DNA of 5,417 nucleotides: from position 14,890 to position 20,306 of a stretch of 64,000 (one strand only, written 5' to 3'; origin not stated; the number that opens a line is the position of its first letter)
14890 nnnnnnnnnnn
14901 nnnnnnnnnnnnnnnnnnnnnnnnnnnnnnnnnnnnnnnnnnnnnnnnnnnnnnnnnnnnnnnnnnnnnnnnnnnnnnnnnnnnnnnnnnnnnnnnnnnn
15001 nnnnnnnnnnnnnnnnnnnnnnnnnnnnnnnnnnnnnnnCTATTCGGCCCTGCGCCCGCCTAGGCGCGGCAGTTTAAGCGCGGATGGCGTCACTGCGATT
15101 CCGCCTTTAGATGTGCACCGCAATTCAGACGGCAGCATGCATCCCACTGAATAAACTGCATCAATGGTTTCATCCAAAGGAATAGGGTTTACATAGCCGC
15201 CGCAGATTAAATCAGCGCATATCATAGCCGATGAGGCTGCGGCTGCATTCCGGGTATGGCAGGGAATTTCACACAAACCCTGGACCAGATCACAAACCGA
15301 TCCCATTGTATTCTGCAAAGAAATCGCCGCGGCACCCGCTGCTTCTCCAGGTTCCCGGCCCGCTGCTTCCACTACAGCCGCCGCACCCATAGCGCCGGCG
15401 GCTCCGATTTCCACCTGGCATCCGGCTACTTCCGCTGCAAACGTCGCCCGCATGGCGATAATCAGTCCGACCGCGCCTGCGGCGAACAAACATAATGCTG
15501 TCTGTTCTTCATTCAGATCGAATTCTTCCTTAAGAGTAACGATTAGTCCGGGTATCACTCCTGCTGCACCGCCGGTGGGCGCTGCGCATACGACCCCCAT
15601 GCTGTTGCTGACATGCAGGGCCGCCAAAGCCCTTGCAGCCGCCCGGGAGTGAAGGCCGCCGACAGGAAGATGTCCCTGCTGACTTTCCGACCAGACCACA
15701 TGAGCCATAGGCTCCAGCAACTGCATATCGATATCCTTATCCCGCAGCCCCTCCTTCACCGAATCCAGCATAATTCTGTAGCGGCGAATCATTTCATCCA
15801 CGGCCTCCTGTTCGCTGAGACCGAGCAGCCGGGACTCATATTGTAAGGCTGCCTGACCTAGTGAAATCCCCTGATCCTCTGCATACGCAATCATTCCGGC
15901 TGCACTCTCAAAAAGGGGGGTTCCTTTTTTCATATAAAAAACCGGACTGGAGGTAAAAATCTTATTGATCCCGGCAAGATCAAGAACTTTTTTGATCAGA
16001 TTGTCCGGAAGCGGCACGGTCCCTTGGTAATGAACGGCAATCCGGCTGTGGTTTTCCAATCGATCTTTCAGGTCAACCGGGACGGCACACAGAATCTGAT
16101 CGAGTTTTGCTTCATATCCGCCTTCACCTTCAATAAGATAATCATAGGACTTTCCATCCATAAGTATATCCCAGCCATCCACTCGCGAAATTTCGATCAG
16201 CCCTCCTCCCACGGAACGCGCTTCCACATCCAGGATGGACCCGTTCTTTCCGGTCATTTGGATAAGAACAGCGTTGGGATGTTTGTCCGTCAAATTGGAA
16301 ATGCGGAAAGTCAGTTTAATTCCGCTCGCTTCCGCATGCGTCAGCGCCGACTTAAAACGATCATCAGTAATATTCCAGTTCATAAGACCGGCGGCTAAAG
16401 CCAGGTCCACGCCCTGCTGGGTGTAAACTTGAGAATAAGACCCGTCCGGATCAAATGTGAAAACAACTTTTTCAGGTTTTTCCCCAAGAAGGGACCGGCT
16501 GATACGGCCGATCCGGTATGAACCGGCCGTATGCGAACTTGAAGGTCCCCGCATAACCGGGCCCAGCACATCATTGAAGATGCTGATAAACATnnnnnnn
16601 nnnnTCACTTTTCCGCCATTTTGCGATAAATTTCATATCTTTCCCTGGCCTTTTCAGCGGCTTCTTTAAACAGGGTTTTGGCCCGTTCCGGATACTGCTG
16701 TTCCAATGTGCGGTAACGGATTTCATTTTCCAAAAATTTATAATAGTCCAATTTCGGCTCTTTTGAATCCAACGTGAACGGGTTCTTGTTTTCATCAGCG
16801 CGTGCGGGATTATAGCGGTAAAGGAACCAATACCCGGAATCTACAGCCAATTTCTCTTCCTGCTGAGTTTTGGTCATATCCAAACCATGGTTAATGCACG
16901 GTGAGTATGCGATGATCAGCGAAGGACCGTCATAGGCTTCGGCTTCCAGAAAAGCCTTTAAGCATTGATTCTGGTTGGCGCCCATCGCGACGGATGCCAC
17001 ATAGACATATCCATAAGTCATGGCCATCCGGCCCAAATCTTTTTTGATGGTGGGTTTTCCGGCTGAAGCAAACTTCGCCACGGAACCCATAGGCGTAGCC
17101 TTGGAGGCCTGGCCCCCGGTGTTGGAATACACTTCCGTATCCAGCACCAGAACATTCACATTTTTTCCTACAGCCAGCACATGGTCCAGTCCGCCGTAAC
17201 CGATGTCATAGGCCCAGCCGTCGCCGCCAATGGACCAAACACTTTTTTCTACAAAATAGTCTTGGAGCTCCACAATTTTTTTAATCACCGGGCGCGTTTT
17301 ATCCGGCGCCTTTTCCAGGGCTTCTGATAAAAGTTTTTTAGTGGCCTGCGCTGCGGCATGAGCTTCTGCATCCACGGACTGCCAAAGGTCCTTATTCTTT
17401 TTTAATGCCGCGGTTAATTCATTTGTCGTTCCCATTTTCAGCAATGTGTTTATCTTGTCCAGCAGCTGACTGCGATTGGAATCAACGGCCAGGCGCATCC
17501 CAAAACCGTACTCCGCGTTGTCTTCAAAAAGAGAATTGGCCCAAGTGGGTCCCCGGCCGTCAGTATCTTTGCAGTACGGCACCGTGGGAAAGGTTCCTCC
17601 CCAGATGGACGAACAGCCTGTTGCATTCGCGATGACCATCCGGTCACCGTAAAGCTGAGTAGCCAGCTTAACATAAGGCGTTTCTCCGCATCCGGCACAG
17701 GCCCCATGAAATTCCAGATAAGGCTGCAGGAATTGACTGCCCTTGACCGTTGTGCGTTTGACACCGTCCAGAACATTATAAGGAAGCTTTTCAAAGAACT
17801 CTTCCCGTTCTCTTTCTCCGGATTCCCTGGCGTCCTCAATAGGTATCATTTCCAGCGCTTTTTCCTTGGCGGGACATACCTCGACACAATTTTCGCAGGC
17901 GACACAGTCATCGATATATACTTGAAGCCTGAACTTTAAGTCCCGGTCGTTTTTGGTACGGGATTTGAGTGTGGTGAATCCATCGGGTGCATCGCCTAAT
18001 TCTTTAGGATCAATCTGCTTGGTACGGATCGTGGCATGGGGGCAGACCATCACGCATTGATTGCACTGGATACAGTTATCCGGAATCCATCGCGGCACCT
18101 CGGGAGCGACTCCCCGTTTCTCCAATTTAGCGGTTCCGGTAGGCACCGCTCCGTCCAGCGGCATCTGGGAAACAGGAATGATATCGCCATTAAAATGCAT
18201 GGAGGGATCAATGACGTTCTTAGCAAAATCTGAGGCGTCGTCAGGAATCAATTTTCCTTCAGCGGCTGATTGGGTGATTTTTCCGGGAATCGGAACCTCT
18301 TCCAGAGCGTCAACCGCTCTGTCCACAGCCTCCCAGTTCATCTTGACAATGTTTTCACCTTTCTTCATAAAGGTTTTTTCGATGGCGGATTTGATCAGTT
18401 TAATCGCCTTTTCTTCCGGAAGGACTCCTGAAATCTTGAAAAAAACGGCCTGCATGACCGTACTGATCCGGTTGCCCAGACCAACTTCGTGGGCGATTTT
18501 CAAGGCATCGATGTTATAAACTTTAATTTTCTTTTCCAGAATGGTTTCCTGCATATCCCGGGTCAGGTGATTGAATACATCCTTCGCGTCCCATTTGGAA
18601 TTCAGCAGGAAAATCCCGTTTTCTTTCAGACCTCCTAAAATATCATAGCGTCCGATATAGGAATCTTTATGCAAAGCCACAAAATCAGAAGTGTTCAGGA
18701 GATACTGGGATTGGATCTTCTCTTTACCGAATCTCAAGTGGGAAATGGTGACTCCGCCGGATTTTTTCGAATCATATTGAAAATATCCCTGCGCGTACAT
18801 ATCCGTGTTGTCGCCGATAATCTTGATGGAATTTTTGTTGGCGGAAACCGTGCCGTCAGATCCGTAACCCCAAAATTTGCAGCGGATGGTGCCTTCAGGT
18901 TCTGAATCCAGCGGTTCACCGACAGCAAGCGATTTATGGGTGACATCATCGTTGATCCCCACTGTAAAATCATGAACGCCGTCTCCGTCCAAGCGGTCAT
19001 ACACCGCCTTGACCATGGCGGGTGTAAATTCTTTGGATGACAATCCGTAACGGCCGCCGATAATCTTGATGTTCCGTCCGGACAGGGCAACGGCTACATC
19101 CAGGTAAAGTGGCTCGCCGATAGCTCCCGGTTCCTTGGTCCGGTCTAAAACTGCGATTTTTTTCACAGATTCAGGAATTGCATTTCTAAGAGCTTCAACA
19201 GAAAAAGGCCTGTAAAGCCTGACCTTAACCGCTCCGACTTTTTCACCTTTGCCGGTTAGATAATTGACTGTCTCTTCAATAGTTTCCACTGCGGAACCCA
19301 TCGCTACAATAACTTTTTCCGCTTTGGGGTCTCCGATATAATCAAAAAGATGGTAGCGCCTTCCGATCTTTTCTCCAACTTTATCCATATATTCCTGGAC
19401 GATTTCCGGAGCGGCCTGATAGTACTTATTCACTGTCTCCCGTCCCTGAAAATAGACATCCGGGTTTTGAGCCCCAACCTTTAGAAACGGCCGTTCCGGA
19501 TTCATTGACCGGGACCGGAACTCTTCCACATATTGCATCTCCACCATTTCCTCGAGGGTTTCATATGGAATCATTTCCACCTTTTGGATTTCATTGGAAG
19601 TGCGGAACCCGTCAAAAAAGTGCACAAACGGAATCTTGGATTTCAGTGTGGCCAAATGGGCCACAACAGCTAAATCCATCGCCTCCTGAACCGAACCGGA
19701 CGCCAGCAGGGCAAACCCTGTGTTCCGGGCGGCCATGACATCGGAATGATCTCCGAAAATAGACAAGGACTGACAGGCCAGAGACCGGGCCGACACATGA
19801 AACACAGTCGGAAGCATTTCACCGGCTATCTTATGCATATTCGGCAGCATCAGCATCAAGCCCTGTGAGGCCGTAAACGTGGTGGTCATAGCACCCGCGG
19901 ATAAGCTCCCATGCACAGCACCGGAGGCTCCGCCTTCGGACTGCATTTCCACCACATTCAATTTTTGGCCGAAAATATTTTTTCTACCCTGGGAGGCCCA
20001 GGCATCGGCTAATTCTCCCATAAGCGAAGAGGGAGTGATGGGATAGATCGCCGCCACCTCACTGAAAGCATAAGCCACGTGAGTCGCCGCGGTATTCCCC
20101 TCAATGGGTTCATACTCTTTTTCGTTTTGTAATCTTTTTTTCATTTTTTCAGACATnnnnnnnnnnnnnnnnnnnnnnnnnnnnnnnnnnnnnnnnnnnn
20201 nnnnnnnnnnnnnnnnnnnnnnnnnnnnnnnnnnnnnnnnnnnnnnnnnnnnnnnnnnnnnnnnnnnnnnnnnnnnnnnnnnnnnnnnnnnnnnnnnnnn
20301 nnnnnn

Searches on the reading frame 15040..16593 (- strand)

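Call 78: search_protein_families(library=pfam, proteins=[window:15040-16593:-], max_evalue=0.0001)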
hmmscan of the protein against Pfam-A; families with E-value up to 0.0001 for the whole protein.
window:15040-16593:- (517 aa): 2 families
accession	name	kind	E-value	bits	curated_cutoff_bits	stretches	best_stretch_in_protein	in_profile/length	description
PF03313.21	SDH_alpha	-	4.4e-53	181.1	26.4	1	241-500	2-260/260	Serine dehydratase alpha chain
PF03315.21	SDH_beta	-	9.5e-06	26.5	26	0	15-133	10-150/155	Serine dehydratase beta chain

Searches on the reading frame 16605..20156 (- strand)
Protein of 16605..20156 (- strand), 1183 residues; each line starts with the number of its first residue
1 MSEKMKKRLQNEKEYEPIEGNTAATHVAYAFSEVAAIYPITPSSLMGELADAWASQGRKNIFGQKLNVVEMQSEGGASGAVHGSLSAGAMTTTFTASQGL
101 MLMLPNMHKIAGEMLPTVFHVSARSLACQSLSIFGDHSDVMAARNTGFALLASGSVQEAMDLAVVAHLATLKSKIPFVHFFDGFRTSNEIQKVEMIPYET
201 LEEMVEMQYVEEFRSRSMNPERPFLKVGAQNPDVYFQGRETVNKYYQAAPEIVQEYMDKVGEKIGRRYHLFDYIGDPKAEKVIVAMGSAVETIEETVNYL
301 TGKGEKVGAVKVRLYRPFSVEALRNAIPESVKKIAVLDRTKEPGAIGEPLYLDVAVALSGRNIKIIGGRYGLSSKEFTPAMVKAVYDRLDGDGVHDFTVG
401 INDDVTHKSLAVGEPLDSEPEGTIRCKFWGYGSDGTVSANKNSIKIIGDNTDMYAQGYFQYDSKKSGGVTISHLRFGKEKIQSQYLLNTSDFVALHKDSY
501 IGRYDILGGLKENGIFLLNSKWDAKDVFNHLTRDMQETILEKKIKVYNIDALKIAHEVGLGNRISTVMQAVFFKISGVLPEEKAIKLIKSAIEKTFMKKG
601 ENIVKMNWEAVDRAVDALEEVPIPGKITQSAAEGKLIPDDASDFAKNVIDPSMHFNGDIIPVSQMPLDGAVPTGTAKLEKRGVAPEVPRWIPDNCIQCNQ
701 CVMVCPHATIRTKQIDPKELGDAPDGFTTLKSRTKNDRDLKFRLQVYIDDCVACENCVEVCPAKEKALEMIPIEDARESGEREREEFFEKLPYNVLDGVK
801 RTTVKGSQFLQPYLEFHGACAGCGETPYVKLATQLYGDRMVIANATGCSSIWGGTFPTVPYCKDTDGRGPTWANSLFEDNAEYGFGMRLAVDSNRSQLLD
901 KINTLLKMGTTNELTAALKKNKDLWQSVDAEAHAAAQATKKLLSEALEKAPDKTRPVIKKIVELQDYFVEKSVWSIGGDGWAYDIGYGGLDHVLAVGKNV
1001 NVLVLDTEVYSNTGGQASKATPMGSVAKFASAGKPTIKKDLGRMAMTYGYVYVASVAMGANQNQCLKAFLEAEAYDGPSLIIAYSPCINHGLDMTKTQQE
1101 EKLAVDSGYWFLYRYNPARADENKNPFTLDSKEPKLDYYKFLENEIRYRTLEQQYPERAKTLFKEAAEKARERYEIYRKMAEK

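Call 60: search_protein_families(library=pfam, proteins=[window:16605-20156:-], max_evalue=0.00001)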
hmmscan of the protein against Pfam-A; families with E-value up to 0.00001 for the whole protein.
window:16605-20156:- (1183 aa): 13 families
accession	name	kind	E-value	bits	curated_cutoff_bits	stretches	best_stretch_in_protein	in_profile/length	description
PF01855.24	POR_N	-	7.1e-78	261.9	27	1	26-257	1-230/231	Pyruvate flavodoxin/ferredoxin oxidoreductase, thiamine diP-bdg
PF01558.24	POR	-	1.1e-34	120.5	27.4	1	432-615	1-172/173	Pyruvate ferredoxin/flavodoxin oxidoreductase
PF17147.9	PFOR_II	-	4.4e-16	59.5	27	1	279-379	1-99/102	Pyruvate:ferredoxin oxidoreductase core domain II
PF10371.14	EKR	-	4.8e-15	55.6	27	1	637-684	8-55/55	Domain of unknown function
PF02775.26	TPP_enzyme_C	-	2e-09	37.9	21.9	1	970-1082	46-150/151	Thiamine pyrophosphate enzyme, C-terminal TPP binding domain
PF12838.12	Fer4_7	-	2.2e-09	38.1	27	1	694-763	1-50/52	4Fe-4S dicluster domain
PF14697.11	Fer4_21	-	1.1e-08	35.5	35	0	744-765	34-54/59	4Fe-4S dicluster domain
PF13183.11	Fer4_8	-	3e-08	34.5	27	1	693-764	3-67/68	4Fe-4S dicluster domain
PF13484.11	Fer4_16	-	3.2e-08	34.7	30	1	694-763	1-65/66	4Fe-4S double cluster binding domain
PF13237.11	Fer4_10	-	4e-07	30.3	25.5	1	692-762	6-53/53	4Fe-4S dicluster domain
PF00037.32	Fer4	-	5e-07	29.7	21.1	0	689-710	2-23/24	4Fe-4S binding domain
PF13187.11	Fer4_9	-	5.7e-07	29.9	27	1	694-764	1-50/52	4Fe-4S dicluster domain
PF12837.12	Fer4_6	-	2e-06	27.9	25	1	687-708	1-22/24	4Fe-4S binding domain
